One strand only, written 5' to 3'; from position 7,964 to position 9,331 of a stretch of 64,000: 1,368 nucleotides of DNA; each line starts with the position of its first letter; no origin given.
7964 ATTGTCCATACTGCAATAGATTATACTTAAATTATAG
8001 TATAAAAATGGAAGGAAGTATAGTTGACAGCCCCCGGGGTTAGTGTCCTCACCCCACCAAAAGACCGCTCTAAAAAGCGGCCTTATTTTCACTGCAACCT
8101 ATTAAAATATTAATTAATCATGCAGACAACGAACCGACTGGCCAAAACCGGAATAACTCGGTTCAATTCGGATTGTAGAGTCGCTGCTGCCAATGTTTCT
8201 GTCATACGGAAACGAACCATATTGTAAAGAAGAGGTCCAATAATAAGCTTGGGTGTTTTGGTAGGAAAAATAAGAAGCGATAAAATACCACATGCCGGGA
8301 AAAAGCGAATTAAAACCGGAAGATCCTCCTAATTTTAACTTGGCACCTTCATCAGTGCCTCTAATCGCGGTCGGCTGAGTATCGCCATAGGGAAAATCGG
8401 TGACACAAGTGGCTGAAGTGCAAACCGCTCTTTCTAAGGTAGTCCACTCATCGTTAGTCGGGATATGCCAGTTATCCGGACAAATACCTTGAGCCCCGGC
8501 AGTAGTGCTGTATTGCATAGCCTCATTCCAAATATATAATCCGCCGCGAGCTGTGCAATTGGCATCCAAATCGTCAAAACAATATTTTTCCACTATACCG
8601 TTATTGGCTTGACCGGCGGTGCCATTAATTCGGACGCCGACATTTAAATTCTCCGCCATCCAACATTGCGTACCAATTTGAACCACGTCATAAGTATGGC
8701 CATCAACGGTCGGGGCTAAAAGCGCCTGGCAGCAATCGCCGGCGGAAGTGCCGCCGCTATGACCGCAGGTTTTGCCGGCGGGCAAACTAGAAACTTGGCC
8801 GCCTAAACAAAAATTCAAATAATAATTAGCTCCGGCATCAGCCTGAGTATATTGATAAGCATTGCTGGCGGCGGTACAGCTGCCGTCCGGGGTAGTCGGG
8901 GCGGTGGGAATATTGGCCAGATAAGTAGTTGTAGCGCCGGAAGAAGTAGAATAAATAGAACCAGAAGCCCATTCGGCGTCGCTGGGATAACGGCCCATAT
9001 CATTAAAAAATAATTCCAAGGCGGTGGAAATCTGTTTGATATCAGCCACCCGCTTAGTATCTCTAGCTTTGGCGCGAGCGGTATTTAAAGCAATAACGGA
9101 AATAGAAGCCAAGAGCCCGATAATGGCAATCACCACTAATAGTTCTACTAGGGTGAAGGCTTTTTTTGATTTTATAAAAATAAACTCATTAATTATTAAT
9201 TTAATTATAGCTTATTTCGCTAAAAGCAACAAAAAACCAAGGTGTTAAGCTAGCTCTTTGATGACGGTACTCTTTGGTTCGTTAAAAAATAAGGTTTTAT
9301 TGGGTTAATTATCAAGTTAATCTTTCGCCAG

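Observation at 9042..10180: Perfect 234-bp inverted repeat fuses the 5' ends of two divergent pilin genes around a 671-bp non-coding core (candidate recombinational switch)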

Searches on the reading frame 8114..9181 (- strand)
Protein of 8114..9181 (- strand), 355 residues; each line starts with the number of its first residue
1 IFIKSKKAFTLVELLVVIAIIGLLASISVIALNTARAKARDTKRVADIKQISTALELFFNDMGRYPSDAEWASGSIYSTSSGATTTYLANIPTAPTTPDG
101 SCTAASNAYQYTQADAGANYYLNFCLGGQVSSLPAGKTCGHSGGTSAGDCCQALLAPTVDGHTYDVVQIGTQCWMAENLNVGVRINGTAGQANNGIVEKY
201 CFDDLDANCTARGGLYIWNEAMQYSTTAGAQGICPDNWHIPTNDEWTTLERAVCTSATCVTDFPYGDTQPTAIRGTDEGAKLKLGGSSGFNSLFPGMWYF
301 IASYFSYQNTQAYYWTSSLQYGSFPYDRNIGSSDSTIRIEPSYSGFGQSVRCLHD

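Call 12: find_encoding_contigs(protein=window:8114-9136:-, flank=4000, max_places=10)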
Protein window:8114-9136:- (340 aa): 2 contigs read that carry it; 1 place shown.
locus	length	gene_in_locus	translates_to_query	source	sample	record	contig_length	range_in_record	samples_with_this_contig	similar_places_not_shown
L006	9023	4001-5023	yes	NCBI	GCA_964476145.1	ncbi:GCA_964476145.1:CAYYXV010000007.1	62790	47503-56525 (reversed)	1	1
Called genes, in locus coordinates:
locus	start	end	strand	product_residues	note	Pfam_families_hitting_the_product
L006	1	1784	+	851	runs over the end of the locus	PF00521:DNA_topoisoIV, PF03989:DNA_gyraseA_C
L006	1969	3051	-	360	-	-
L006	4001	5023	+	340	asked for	PF09603:Fib_succ_major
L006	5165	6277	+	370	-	PF02646:RmuC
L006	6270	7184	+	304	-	-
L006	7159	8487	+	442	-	PF04932:Wzy_C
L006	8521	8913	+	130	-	-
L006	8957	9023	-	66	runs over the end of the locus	-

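Call 23: search_protein_families(library=pfam, proteins=[window:8114-9181:-], max_evalue=1)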
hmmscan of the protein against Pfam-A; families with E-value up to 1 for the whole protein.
window:8114-9181:- (355 aa): 5 families
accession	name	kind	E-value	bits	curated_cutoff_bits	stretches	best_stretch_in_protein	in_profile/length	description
PF09603.15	Fib_succ_major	-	6.9e-28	98.6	33.9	1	167-353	1-186/187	Fibrobacter succinogenes major domain (Fib_succ_major)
PF07963.17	N_methyl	-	4.6e-07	29.6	21.2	1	4-27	2-25/27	Prokaryotic N-terminal methylation motif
PF07603.17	Lcl_C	-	0.0012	19.5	34.9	1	209-328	22-106/117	Lcl C-terminal domain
PF08334.16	T2SSG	-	0.0055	17.2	21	1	36-70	6-40/108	Type II secretion system (T2SS), protein G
PF14892.11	PIRC1_2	-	0.092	13.3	27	0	34-99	10-72/103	Piercer of microtubule wall 1/2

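Call 24: search_protein_families(library=ncbifam, proteins=[window:8114-9181:-], max_evalue=1)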
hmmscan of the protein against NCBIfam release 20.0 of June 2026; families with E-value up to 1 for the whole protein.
window:8114-9181:- (355 aa): 14 families
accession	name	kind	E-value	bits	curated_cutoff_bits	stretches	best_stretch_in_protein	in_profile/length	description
TIGR02145.1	Fib_succ_major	domain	6.5e-30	105.1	41.65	1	160-355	7-176/176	FISUMP domain-containing protein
TIGR01710.1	typeII_sec_gspG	equivalog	2.6e-12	46.9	88.85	1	8-70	2-64/134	type II secretion system major pseudopilin GspG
NF041775.1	typeIV_PilA_Myxo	equivalog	1.1e-08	35.4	400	1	6-69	10-73/214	type IV pilin protein PilA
TIGR02532.1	IV_pilin_GFxxxE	domain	8.1e-07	28.6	16.3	1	7-27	2-22/24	prepilin-type N-terminal cleavage/methylation domain-containing protein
NF040999.1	pilin_ComGC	equivalog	4.9e-06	26.6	75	1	6-72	1-67/84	competence type IV pilus major pilin ComGC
NF007862.0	PRK10574.1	equivalog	9.3e-06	25.8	138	1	5-65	3-63/145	prepilin peptidase-dependent pilin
TIGR01708.2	typeII_sec_gspH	equivalog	1.1e-05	25.5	80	1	8-43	3-38/169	type II secretion system minor pseudopilin GspH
TIGR02596.1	TIGR02596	subfamily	2.4e-05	24.5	70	1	9-37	1-29/196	Verru_Chthon cassette protein D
NF041013.1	T4P_ComGE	equivalog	0.00069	19.7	49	1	4-44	1-41/83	competence type IV pilus minor pilin ComGE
TIGR02599.1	TIGR02599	subfamily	0.015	14.5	256.5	1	8-64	1-58/361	Verru_Chthon cassette protein C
NF040982.1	ComGD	equivalog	0.024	15.1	70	1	6-39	1-34/139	competence type IV pilus minor pilin ComGD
NF041002.1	pilin_ComGF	equivalog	0.031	14.5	80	1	6-42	1-37/139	competence type IV pilus minor pilin ComGF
NF007800.0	PRK10506.1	equivalog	0.032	14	158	1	3-43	5-45/163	prepilin peptidase-dependent protein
TIGR01711.1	gspJ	equivalog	0.053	13.3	64.85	1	8-62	2-60/192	type II secretion system minor pseudopilin GspJ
